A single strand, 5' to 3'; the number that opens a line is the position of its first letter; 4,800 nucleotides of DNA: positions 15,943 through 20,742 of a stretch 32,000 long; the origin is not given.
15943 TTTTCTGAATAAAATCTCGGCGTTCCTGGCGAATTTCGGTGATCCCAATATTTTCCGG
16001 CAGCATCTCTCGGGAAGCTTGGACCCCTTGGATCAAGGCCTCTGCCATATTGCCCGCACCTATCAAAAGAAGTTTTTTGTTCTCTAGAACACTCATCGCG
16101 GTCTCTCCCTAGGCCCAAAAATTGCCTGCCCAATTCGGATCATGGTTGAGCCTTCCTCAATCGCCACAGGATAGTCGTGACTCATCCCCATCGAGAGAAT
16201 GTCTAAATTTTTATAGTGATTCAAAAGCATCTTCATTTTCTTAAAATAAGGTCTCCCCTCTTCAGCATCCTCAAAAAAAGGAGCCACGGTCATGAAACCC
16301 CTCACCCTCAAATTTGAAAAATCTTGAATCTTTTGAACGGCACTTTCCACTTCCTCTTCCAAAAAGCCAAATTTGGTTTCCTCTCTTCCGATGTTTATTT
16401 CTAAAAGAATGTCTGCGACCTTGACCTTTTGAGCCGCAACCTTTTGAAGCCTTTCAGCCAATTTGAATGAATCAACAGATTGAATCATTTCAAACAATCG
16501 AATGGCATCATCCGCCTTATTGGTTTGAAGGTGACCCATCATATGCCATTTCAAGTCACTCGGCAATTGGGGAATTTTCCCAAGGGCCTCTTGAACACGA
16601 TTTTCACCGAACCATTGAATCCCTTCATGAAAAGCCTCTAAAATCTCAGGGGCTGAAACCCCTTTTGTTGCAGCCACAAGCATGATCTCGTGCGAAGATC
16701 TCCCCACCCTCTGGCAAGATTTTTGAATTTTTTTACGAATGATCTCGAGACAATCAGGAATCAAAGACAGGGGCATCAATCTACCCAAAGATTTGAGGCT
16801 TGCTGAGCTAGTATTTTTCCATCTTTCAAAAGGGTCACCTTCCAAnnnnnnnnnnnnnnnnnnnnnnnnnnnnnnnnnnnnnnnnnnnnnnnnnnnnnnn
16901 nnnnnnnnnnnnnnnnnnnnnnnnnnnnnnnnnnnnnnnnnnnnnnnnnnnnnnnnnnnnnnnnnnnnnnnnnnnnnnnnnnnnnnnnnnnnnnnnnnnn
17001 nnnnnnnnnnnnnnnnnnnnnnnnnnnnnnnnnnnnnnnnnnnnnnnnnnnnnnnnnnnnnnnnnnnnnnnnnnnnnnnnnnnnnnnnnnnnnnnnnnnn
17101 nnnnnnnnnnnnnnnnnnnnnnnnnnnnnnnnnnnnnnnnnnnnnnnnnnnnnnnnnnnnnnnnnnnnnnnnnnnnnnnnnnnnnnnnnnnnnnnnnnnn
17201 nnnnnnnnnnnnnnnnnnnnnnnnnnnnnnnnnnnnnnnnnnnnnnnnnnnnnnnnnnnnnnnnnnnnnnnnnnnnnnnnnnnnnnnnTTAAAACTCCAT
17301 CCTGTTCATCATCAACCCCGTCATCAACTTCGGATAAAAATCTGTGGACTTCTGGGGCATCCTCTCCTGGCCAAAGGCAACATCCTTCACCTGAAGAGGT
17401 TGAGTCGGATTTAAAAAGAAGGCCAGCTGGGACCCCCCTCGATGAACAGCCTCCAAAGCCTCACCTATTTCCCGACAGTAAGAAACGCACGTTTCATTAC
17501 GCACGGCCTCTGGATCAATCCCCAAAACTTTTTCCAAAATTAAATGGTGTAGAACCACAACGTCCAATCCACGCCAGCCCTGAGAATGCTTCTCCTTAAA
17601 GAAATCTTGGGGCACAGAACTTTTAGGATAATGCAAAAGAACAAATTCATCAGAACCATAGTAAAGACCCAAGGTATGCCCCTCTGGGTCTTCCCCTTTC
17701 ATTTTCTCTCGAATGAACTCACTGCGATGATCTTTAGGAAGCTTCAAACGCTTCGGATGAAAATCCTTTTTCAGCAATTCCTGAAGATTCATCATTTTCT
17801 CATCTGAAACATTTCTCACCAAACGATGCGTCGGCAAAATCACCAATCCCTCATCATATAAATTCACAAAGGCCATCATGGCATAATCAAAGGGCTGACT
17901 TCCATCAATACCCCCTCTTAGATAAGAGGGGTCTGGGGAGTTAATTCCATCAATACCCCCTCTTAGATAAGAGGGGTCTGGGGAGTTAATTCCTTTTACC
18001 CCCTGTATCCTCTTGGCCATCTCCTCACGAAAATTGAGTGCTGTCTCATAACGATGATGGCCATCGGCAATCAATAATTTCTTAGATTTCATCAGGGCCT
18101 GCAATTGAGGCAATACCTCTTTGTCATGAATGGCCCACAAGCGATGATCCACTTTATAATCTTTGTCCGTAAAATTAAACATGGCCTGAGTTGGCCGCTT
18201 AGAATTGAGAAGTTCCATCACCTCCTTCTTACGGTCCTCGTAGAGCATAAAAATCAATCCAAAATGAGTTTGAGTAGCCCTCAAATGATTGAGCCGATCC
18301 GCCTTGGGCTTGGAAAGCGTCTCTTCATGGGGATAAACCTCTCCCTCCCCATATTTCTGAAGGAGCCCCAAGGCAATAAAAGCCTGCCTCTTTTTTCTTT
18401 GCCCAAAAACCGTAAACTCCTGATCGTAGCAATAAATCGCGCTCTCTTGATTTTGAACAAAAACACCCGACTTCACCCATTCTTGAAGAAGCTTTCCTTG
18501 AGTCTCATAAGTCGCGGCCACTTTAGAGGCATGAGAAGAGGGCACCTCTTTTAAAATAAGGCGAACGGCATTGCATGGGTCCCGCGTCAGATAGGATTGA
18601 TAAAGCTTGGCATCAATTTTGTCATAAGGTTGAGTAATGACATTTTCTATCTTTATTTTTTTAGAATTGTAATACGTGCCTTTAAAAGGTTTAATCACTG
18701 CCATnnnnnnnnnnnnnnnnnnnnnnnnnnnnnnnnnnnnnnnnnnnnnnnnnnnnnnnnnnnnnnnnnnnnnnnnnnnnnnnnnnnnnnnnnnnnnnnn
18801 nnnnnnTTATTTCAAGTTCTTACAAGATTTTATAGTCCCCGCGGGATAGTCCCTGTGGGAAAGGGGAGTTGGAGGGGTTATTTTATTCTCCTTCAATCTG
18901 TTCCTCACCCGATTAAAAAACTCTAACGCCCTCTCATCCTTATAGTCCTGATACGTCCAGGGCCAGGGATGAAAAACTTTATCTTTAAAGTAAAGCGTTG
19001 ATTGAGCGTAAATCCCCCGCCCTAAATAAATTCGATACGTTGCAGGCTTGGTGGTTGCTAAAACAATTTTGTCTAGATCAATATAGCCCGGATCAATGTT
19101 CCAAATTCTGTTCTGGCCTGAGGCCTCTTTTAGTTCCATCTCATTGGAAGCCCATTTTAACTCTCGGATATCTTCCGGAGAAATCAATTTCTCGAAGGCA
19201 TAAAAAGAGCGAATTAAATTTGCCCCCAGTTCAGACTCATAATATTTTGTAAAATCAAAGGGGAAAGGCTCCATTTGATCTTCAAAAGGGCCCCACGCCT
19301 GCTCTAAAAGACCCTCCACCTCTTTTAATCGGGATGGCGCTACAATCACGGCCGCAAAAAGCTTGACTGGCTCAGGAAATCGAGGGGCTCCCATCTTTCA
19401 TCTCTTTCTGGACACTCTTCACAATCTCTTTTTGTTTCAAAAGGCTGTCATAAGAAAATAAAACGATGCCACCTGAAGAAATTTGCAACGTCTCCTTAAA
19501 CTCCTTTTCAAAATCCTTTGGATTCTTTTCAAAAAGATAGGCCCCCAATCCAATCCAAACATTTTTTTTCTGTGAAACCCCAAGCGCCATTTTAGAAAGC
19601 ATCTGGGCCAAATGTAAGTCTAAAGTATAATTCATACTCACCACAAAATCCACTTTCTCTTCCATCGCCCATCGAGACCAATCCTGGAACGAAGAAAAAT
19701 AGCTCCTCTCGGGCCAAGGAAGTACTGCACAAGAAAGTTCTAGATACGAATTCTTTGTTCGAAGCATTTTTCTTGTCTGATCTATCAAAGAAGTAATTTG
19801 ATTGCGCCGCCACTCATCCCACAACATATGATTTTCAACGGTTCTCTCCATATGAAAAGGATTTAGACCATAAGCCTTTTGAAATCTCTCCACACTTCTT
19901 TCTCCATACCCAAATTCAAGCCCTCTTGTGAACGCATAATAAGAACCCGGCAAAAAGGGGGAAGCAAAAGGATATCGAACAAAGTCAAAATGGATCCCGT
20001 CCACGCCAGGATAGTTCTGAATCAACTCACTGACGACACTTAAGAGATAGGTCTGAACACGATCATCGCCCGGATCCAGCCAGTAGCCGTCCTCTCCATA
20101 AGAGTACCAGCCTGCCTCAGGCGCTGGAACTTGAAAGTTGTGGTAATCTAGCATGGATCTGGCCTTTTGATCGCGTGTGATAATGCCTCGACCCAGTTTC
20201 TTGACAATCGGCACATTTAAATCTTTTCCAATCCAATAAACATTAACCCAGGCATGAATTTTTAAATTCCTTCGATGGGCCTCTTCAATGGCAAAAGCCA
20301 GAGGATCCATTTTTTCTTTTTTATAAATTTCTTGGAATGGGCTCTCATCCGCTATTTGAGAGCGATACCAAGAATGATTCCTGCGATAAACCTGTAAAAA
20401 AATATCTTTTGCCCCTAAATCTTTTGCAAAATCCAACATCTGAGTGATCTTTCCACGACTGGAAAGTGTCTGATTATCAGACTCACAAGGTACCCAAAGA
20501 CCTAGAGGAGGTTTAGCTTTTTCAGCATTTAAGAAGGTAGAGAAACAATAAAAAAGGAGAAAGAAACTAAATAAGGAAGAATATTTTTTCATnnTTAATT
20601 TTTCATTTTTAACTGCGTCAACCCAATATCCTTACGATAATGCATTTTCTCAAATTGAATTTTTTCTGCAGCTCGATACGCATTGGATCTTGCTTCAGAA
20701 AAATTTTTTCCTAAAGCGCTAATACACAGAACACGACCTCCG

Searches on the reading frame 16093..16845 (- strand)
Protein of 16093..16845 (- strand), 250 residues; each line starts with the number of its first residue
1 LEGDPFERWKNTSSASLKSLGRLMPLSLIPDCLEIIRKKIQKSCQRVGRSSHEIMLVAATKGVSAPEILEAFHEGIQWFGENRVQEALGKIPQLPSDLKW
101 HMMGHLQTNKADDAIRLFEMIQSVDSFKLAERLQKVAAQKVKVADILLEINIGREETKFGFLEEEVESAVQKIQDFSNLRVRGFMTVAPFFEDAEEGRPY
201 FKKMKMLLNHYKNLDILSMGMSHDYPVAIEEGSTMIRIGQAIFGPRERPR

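Call 50: search_protein_families(library=pfam, proteins=[window:16093-16845:-], max_evalue=0.00001)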
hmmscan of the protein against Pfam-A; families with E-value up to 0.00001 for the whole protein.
window:16093-16845:- (250 aa): 1 family
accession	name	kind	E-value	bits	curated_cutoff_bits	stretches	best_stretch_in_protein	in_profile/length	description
PF01168.26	Ala_racemase_N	-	4.9e-25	89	24.1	1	35-245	5-218/220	Alanine racemase, N-terminal domain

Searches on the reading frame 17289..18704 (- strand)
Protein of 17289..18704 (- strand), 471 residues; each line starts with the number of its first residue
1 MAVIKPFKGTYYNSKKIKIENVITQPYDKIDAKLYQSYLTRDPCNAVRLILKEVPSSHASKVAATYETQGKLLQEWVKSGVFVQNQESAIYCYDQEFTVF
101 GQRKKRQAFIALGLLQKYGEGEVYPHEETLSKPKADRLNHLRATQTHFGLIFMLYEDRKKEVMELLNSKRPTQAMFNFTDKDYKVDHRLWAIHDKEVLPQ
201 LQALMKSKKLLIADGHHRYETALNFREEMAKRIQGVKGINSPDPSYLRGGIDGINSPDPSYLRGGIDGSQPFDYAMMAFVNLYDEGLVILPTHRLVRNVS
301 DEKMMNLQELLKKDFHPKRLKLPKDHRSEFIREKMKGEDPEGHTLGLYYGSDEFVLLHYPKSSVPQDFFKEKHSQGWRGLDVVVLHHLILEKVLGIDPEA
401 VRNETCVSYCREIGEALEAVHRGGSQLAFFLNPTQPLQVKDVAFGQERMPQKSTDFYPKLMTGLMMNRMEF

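Call 50: search_protein_families(library=pfam, proteins=[window:17289-18704:-], max_evalue=0.00001)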
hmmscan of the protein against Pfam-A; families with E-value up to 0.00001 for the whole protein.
window:17289-18704:- (471 aa): 1 family
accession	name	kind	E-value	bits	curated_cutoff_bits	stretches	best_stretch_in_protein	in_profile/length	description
PF06245.16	DUF1015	-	2.6e-78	263.7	25.8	1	4-382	1-324/325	Protein of unknown function (DUF1015)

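Call 62: find_homologous_proteins(query=window:17292-18704:-, max_evalue=1e-40)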
Query window:17292-18704:- (471 aa): 7980 proteins with E <= 1e-40 among 8000 candidates; the best 120 are listed.
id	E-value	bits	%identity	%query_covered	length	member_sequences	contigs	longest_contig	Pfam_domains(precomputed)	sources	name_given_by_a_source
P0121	0.0e+0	1086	100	100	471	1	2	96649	PF06245.17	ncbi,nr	ncbi:MAG: DUF1015 domain-containing protein [Chlamydiae bacterium]|nr:DUF1015 domain-containing prot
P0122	3.2e-178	611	60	100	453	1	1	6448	PF06245.17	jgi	jgi:uncharacterized protein (DUF1015 family)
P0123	4.7e-176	604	60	100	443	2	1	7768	PF06245.17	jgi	jgi:uncharacterized protein (DUF1015 family)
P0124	1.5e-173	596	59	100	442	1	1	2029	PF06245.17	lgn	-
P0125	2.8e-172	592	59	100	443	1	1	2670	PF06245.17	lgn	-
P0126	2.3e-171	589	58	100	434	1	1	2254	PF06245.17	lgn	-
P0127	3.4e-167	575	56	100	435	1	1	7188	PF06245.17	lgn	-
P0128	6.7e-167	574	56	100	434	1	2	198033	PF06245.17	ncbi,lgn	-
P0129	3.1e-161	555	56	100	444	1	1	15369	PF06245.17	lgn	-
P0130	3.8e-161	555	56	100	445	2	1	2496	PF06245.17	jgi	jgi:uncharacterized protein (DUF1015 family)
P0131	6.6e-156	538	56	100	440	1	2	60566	PF06245.17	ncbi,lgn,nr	ncbi:MAG: DUF1015 domain-containing protein [Chlamydiae bacterium]|nr:DUF1015 domain-containing prot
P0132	1.6e-155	537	54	100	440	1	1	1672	PF06245.17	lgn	-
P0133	5.9e-101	357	39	100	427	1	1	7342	PF06245.17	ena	-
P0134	1.2e-96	343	39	99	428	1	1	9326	PF06245.17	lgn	-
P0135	1.0e-93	333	41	100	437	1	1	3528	PF06245.17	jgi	jgi:uncharacterized protein (DUF1015 family)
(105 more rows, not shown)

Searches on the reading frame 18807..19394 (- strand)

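Call 50: search_protein_families(library=pfam, proteins=[window:18807-19394:-], max_evalue=0.00001)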
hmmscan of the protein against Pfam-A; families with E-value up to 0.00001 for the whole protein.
window:18807-19394:- (195 aa): 1 family
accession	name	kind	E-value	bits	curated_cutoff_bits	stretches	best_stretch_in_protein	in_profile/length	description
PF14385.11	DUF4416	-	3.9e-51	173.6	27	1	9-166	2-161/162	Domain of unknown function (DUF4416)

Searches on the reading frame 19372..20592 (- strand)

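Call 50: search_protein_families(library=pfam, proteins=[window:19372-20592:-], max_evalue=0.00001)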
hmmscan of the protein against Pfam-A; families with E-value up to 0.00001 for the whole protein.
window:19372-20592:- (406 aa): 2 families
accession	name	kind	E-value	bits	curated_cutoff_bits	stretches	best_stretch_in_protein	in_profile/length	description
PF02638.21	GHL10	-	2.2e-28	99.7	27.9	1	31-324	4-263/311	Glycosyl hydrolase-like 10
PF13200.12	DUF4015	-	6.4e-06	25.9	27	0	123-287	68-193/313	Putative glycosyl hydrolase domain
